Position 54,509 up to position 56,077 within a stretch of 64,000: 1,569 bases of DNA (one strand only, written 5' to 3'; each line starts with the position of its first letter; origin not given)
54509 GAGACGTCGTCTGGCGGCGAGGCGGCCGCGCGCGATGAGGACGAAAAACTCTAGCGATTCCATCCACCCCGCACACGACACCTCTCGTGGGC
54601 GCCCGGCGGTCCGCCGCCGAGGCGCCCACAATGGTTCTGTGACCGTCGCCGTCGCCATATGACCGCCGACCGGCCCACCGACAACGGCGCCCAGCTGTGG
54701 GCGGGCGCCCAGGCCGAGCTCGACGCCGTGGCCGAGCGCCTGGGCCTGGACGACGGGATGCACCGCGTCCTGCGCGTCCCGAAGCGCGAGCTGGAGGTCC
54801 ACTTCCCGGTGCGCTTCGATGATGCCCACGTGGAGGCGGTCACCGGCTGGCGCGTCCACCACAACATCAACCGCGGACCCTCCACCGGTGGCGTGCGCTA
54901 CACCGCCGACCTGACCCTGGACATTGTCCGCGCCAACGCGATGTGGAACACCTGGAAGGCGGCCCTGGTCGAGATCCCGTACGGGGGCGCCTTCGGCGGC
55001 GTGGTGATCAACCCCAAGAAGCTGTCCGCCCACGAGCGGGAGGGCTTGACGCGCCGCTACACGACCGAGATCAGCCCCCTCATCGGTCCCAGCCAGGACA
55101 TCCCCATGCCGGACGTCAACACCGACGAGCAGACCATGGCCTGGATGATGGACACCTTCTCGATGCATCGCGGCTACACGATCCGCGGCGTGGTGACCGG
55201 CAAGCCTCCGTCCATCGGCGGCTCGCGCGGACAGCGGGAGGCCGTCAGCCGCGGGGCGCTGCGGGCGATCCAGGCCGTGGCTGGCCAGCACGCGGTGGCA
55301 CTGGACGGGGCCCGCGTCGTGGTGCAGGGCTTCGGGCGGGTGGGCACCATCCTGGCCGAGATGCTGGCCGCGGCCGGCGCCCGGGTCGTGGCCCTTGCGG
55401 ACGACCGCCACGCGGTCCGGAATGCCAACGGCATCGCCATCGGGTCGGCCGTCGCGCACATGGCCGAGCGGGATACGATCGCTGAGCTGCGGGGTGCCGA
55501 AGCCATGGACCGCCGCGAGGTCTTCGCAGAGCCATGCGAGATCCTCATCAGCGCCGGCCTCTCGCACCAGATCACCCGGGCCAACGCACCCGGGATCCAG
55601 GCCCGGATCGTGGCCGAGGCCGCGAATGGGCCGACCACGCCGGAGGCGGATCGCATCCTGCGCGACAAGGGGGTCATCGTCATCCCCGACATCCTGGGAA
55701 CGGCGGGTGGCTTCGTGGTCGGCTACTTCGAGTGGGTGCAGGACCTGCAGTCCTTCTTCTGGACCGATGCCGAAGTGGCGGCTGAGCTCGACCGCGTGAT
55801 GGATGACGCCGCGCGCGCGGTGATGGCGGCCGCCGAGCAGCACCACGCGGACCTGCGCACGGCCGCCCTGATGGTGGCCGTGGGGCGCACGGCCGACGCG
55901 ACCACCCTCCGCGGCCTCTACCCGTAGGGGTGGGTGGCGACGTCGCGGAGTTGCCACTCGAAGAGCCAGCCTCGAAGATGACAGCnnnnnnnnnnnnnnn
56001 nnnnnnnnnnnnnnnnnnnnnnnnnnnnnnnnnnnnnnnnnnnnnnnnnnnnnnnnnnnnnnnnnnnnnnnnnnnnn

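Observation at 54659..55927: Second GDH-family paralog has lost two of the three canonical lysines (likely pseudo-enzyme) and sits directly upstream of the acyl-CoA mutase large subunit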

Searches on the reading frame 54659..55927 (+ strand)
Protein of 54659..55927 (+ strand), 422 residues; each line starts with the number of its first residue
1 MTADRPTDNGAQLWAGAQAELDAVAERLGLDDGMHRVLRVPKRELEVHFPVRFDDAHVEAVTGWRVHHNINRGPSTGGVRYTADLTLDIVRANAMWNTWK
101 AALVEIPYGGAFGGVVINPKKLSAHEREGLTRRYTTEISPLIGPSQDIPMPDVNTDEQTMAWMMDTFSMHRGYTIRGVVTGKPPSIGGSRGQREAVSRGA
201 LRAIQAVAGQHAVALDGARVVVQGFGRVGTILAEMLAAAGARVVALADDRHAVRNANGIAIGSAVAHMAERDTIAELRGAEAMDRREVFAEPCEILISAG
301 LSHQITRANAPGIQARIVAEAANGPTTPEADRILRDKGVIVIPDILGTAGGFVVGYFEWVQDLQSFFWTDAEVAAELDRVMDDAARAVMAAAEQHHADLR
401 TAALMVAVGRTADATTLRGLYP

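Call 3: search_protein_families(library=pfam, proteins=[window:54659-55927:+])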
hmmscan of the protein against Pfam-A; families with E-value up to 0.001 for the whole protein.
window:54659-55927:+ (422 aa): 4 families
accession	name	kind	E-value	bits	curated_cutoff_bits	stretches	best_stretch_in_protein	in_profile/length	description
PF00208.27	ELFV_dehydrog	-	8.9e-59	199.5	23.4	1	187-419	1-241/241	Glutamate/Leucine/Phenylalanine/Valine dehydrogenase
PF02812.23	ELFV_dehydrog_N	-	6e-46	155.8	25.3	1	41-168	1-128/129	Glu/Leu/Phe/Val dehydrogenase, dimerisation domain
PF00899.27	ThiF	-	0.00026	20.7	28.1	1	212-249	15-52/238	ThiF family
PF02826.25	2-Hacid_dh_C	-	0.00054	19.8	25.1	1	211-259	30-80/178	D-isomer specific 2-hydroxyacid dehydrogenase, NAD binding domain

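Call 4: search_solved_structures(query=window:54659-55924:+, show_alignments=3)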
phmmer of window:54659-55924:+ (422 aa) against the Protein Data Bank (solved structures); distinct sequences matched with E-value up to 0.001: 71 (the best 60 are shown).
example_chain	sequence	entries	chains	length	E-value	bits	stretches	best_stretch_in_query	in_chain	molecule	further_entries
1b3b_A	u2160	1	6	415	4.1e-116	391.6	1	17-422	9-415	PROTEIN (GLUTAMATE DEHYDROGENASE)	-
4xgi_A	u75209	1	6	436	6.4e-116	391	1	14-422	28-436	Glutamate dehydrogenase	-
1b26_A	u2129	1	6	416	8.1e-116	390.6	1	17-422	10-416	GLUTAMATE DEHYDROGENASE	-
2tmg_A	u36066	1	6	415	5.9e-114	384.5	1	17-422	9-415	PROTEIN (GLUTAMATE DEHYDROGENASE)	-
3aoe_A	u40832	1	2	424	6.3e-114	384.4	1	16-422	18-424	Glutamate dehydrogenase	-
3aog_A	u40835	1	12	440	7.2e-114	384.2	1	16-422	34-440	Glutamate dehydrogenase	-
8ysw_A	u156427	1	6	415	1.2e-99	337.4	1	13-419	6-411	Glutamate dehydrogenase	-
8i83_A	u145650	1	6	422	1.2e-99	337.3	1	13-419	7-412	Glutamate dehydrogenase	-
6yeh_A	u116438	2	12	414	3.3e-99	335.9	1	19-419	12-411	Glutamate dehydrogenase 1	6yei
8s38_A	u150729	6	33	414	4.8e-98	332.1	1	24-419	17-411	Glutamate dehydrogenase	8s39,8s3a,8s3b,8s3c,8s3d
8owm_A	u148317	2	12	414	2.9e-97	329.5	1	25-419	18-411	Glutamate dehydrogenase 2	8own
7mfm_A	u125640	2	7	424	3.7e-97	329.2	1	15-419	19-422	Glutamate dehydrogenase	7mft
3k92_A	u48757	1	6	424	5.5e-97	328.6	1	12-419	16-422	NAD-specific glutamate dehydrogenase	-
3k8z_A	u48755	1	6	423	7e-96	324.9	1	15-419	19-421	NAD-specific glutamate dehydrogenase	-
1euz_A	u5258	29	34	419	2.9e-94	319.6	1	19-419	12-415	GLUTAMATE DEHYDROGENASE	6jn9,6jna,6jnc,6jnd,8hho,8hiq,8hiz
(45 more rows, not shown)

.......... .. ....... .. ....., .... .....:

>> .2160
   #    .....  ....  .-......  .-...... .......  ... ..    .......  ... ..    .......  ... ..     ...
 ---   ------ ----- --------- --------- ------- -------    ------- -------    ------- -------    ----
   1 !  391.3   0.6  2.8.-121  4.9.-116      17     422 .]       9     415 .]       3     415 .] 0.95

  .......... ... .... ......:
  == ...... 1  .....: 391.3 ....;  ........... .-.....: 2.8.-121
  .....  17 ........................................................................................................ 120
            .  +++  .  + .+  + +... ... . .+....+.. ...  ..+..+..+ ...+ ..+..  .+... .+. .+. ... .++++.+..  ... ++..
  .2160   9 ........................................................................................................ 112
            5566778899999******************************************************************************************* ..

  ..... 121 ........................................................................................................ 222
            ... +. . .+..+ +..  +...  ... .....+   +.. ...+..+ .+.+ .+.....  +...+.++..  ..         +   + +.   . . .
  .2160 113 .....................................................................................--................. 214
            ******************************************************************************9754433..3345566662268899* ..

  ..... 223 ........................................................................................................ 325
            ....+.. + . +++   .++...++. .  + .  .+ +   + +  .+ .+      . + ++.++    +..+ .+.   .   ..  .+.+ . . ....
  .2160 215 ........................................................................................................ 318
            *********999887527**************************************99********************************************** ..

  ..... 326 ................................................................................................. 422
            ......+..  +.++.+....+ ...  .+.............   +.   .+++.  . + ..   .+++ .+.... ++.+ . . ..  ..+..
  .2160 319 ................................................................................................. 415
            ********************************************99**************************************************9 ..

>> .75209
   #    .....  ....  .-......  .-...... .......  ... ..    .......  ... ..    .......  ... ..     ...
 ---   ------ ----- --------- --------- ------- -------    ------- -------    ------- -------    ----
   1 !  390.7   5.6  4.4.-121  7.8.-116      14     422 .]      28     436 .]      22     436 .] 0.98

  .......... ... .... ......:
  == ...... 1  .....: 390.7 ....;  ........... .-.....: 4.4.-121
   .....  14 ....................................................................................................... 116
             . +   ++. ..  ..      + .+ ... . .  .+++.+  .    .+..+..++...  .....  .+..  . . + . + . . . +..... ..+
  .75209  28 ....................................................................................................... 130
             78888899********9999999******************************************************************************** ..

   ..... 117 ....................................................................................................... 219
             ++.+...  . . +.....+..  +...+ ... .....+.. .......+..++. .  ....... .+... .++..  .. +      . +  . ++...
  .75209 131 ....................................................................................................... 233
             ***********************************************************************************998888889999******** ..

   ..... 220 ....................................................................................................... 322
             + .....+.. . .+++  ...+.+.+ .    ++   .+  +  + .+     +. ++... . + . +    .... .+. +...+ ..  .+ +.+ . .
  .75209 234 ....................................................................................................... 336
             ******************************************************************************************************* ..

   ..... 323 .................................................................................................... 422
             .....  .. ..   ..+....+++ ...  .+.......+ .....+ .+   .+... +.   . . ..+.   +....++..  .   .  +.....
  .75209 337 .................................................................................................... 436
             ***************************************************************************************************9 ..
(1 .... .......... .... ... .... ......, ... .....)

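Call 6: find_homologous_proteins(query=window:54659-55924:+, max_evalue=1e-30)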
Query window:54659-55924:+ (422 aa): 8000 proteins with E <= 1e-30 among 8000 candidates; the best 120 are listed.
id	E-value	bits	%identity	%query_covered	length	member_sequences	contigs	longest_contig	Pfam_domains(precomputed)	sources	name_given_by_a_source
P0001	2.2e-275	931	100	100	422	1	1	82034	PF02812.24,PF00208.28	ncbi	-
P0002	4.1e-268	907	97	100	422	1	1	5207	PF02812.24,PF00208.28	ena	-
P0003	1.2e-265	899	97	100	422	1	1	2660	PF02812.24,PF00208.28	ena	-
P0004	2.6e-265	898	96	100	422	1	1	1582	PF02812.24,PF00208.28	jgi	-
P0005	3.6e-265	897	96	100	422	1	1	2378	PF02812.24,PF00208.28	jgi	-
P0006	9.6e-265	896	96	100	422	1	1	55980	PF02812.24,PF00208.28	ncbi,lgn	ncbi:MAG: Glu/Leu/Phe/Val dehydrogenase [Chloroflexota bacterium]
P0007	4.7e-263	890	95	100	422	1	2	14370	PF02812.24,PF00208.28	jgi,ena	-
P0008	8.1e-263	890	95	100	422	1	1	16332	PF02812.24,PF00208.28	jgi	jgi:glutamate dehydrogenase (NAD(P)+)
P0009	2.8e-261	885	95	100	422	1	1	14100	PF02812.24,PF00208.28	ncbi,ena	ncbi:MAG TPA: Glu/Leu/Phe/Val dehydrogenase [Candidatus Limnocylindria bacterium]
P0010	3.2e-261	884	95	100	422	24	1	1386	PF02812.24,PF00208.28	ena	-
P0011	1.2e-259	879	94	100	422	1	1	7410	PF02812.24,PF00208.28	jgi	jgi:glutamate dehydrogenase (NAD(P)+)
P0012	8.3e-256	867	94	100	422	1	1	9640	PF02812.24,PF00208.28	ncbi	ncbi:MAG: Glu/Leu/Phe/Val dehydrogenase [Chloroflexota bacterium]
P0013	1.2e-246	836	88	100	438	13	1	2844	PF02812.24,PF00208.28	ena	-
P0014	1.7e-240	816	88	98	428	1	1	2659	PF02812.24,PF00208.28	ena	-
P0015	2.9e-229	779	83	100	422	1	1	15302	PF02812.24,PF00208.28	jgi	jgi:glutamate dehydrogenase (NAD(P)+)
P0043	9.7e-214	728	79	98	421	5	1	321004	PF02812.24,PF00208.28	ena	-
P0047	3.2e-186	637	70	97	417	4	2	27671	PF02812.24,PF00208.28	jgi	jgi:glutamate dehydrogenase (NAD(P)+)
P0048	4.5e-186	637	69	97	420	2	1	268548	PF02812.24,PF00208.28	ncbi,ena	-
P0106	2.8e-175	601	67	97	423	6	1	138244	PF02812.24,PF00208.28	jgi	jgi:glutamate dehydrogenase (NAD(P)+)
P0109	5.1e-175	600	66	97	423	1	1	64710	PF02812.24,PF00208.28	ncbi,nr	ncbi:MAG TPA: Glu/Leu/Phe/Val dehydrogenase [candidate division Zixibacteria bacterium]|nr:Glu/Leu/P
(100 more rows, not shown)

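Call 11: find_encoding_contigs(protein=P0048, flank=8000, max_places=3)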
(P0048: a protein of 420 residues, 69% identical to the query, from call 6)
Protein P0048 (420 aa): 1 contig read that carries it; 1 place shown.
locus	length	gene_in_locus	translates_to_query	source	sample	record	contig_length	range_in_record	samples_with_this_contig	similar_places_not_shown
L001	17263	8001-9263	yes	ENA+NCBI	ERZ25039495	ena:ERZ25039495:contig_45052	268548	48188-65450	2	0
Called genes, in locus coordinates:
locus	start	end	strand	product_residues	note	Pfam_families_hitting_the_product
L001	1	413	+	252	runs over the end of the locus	PF00528:BPD_transp_1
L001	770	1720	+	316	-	PF04069:OpuAC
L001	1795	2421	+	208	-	PF07920:DUF1684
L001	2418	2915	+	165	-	PF14155:DUF4307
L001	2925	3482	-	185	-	-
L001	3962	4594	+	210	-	-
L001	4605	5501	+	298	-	PF00296:Bac_luciferase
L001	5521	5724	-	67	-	PF07311:Dodecin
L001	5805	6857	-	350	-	PF14716:HHH_8 (weak), PF02811:PHP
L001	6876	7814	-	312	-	PF02126:PTE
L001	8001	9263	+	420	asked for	PF02812:ELFV_dehydrog_N, PF00208:ELFV_dehydrog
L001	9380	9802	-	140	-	-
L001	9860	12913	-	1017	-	PF13191:AAA_16, PF07719:TPR_2 (faint), PF13374:TPR_10 (faint), PF13424:TPR_12 (weak), PF00196:GerE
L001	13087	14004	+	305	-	PF00165:HTH_AraC (faint), PF12833:HTH_18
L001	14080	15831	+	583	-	PF01642:MM_CoA_mutase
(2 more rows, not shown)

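Call 12: find_encoding_contigs(protein=P0106, flank=8000, max_places=3)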
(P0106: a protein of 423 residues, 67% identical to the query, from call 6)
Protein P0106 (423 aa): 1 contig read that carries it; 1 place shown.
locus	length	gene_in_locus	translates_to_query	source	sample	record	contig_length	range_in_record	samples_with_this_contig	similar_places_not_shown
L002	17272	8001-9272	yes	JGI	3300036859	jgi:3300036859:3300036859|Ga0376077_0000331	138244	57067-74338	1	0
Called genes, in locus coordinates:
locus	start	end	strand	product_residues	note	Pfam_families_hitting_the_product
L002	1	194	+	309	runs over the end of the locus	PF04069:OpuAC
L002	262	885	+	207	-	PF07920:DUF1684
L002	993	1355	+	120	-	-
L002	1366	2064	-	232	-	-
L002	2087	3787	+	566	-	PF04536:TPM_phosphatase, PF20990:DUF2207_C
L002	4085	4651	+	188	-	-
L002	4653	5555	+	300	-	PF00296:Bac_luciferase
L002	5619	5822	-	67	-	PF07311:Dodecin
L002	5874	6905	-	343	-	PF14716:HHH_8, PF02811:PHP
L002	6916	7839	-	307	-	PF02126:PTE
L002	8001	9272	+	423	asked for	PF02812:ELFV_dehydrog_N, PF00208:ELFV_dehydrog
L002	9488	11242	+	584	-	PF01642:MM_CoA_mutase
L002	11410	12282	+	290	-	PF02739:5_3_exonuc_N, PF01367:5_3_exonuc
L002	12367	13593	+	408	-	PF08486:SpoIID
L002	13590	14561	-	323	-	PF02423:OCD_Mu_crystall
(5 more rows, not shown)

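Call 13: find_encoding_contigs(protein=P0109, flank=8000, max_places=3)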
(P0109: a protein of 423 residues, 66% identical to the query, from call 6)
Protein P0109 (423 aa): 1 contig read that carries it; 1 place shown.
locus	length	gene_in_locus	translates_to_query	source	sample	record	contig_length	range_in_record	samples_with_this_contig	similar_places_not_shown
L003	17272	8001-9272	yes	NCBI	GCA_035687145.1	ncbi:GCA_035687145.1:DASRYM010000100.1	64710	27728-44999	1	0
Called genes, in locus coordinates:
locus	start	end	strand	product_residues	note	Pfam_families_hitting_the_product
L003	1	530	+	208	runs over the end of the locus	PF07920:DUF1684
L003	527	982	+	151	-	PF14155:DUF4307 (weak)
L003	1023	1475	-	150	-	-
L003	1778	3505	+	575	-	PF04536:TPM_phosphatase, PF20990:DUF2207_C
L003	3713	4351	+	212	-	-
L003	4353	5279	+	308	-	PF00296:Bac_luciferase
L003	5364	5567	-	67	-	PF07311:Dodecin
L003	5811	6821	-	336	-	PF14716:HHH_8, PF02811:PHP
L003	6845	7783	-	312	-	PF02126:PTE, PF04909:Amidohydro_2 (weak)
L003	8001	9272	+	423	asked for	PF02812:ELFV_dehydrog_N, PF00208:ELFV_dehydrog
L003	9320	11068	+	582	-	PF01642:MM_CoA_mutase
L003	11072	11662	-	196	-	-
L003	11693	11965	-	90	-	-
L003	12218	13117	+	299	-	PF02739:5_3_exonuc_N, PF01367:5_3_exonuc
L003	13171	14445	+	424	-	PF08486:SpoIID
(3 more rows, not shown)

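Call 14: find_encoding_contigs(protein=P0047, flank=8000, max_places=3)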
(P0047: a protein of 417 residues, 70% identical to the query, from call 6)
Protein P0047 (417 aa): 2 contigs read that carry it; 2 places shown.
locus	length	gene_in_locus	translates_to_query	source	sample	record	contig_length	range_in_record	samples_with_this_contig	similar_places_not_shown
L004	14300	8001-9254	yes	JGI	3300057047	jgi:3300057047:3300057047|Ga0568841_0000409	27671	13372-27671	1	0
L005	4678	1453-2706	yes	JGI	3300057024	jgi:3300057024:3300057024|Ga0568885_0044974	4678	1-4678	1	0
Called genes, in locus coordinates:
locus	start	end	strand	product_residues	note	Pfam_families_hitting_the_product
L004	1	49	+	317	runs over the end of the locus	PF04069:OpuAC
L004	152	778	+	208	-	PF07920:DUF1684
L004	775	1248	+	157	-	PF14155:DUF4307 (weak)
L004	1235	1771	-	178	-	-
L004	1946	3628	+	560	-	PF04536:TPM_phosphatase, PF20990:DUF2207_C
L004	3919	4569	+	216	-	-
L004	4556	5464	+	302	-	PF00296:Bac_luciferase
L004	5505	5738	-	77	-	PF07311:Dodecin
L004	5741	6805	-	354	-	PF14716:HHH_8 (weak), PF02811:PHP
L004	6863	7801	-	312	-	PF02126:PTE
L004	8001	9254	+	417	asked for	PF02812:ELFV_dehydrog_N, PF00208:ELFV_dehydrog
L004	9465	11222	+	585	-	PF01642:MM_CoA_mutase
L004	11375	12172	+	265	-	PF01794:Ferric_reduct (faint)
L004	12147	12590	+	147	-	-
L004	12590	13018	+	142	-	-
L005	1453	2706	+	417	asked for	PF02812:ELFV_dehydrog_N, PF00208:ELFV_dehydrog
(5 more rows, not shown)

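Call 15: find_encoding_contigs(protein=P0043, flank=8000, max_places=3)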
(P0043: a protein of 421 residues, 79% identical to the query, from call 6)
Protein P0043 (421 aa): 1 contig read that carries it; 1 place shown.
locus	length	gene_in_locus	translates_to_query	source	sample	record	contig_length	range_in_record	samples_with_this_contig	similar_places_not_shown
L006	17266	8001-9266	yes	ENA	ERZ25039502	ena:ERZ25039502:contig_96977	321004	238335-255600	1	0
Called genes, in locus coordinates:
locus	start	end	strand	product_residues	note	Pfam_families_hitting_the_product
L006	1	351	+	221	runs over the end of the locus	PF00528:BPD_transp_1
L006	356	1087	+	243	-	PF00528:BPD_transp_1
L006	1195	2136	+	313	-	PF04069:OpuAC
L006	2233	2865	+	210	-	PF07920:DUF1684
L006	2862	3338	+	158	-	-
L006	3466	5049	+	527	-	PF04536:TPM_phosphatase, PF20990:DUF2207_C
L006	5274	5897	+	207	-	-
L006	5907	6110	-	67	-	PF07311:Dodecin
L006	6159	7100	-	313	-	PF02126:PTE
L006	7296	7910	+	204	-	-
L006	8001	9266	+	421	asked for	PF02812:ELFV_dehydrog_N, PF00208:ELFV_dehydrog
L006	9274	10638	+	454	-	PF07701:HNOBA (weak), PF00211:Guanylate_cyc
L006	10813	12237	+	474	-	PF01642:MM_CoA_mutase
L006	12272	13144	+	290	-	PF02739:5_3_exonuc_N, PF01367:5_3_exonuc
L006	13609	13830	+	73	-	-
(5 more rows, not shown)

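Call 20: search_protein_representatives(protein=window:54659-55924:+)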
Query: 422 residues. Proteins with E-value up to 0.001 (for the whole library): 13071; up to 1e-10: 7191; up to 1e-30: 1799. The best 150 are listed.
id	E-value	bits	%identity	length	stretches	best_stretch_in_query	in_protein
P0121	1.3e-130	452.6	52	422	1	12-422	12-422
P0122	2.4e-120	418.7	46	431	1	13-422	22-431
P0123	2.7e-119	415.3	49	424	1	17-422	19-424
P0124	8.2e-119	413.7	49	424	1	17-422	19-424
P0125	1.2e-115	403.2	46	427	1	3-422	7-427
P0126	2.6e-114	398.9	48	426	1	17-422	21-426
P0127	4.9e-110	384.8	46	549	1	17-422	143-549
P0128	2.3e-105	369.4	46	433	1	12-422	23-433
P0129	1.6e-104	366.6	43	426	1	19-421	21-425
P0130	1.5e-103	363.4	45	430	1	17-422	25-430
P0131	1.7e-102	360.0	46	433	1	28-422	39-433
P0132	4.7e-101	355.2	46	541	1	19-419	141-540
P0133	5.7e-101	354.9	43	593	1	16-417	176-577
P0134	1.4e-100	353.6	45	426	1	15-421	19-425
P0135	1.2e-99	350.5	43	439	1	12-422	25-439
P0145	1.1e-92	327.6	41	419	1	19-422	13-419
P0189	1.7e-81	290.8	38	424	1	5-422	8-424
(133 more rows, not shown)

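Call 23: find_related_loci(query=window:54659-55924:+, collection=genome_contigs, flank=6000)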
Query window:54659-55924:+ (422 aa) in genome_contigs; peptide patterns used: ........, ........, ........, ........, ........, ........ (x = any residue, [..] = any of these).
599 stretches matched a pattern (row limit reached: there are more); 575 encode a relative of the query (tblastn E <= 1e-3); the best 80 are kept; 80 distinct loci.
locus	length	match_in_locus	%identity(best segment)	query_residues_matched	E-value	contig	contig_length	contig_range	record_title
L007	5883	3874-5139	95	1-422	0e+0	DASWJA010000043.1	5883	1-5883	MAG TPA_asm: Candidatus Limnocylindria bacterium isolate SMAG_U2883 k141_1879882, whole genome shotgun sequence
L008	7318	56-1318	89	2-422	0e+0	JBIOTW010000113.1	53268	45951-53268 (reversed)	MAG: Candidatus Limnocylindria bacterium isolate MAG150 k127_943265, whole genome shotgun sequence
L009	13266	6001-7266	80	1-422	0e+0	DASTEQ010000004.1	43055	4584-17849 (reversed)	MAG TPA_asm: Candidatus Limnocylindria bacterium isolate SMAG_U851 k141_144575, whole genome shotgun sequence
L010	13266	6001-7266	80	1-422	0e+0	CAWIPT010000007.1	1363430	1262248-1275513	MAG: uncultured Chloroflexia bacterium isolate MFD05454.bin.2.164 genome assembly, contig: contig_4439, whole genome sho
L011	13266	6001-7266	79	1-422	0e+0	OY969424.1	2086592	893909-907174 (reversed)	MAG: uncultured Chloroflexia bacterium isolate MFD06229.bin.c.1 genome assembly, chromosome: 1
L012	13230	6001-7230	69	13-422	0e+0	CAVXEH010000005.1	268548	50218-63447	MAG: uncultured Chloroflexia bacterium isolate MFD02416.bin.1.132 genome assembly, contig: contig_45052, whole genome sh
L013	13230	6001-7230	67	13-422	0e+0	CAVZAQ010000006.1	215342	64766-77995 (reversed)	MAG: uncultured Chloroflexia bacterium isolate MFD01721.bin.3.65 genome assembly, contig: contig_2992, whole genome shot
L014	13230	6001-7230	68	13-422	0e+0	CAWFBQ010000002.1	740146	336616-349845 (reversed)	MAG: uncultured Chloroflexia bacterium isolate MFD02416.bin.1.124 genome assembly, contig: contig_15465, whole genome sh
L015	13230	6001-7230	69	13-422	0e+0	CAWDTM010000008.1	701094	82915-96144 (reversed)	MAG: uncultured Chloroflexia bacterium isolate MFD05442.bin.1.16 genome assembly, contig: contig_8639, whole genome shot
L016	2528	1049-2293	64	8-422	0e+0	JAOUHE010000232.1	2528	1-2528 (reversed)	MAG: Chloroflexota bacterium isolate 4_1_May_SF_Bin54 4_1_May_SF_Bin54_scaffold_3250_c2, whole genome shotgun sequence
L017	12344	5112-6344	66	12-422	2e-179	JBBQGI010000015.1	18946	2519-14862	MAG: Candidatus Limnocylindria bacterium isolate Co_metawrap_970 Cmw_970_k141_28809705_length_18946_cov_24.0000, whole g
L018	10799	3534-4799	80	1-422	0e+0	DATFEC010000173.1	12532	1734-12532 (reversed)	MAG TPA_asm: Candidatus Limnocylindria bacterium isolate SMAG_U8597 k141_2381391, whole genome shotgun sequence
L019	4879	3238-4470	68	12-422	0e+0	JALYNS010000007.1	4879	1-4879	MAG: Chloroflexota bacterium isolate DRA bin6 SD1702-04_k127_966955, whole genome shotgun sequence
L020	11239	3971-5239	65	1-422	4e-178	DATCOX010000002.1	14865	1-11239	MAG TPA_asm: Candidatus Limnocylindria bacterium isolate SMAG_U7212 k141_366, whole genome shotgun sequence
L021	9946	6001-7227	66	14-422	6e-177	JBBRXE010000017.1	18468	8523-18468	MAG: Candidatus Limnocylindria bacterium isolate La4_metabat2.166 La4_metabat2.166_K_2208428_L_18468_cov_63.7684, whole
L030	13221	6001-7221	61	11-421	1e-162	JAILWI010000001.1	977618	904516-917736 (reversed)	MAG: Chloroflexota bacterium isolate ECS24B4 ECS24B4_1, whole genome shotgun sequence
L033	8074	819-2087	62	1-422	7e-162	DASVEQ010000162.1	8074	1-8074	MAG TPA_asm: Candidatus Limnocylindria bacterium isolate SMAG_U2066 k141_1534931, whole genome shotgun sequence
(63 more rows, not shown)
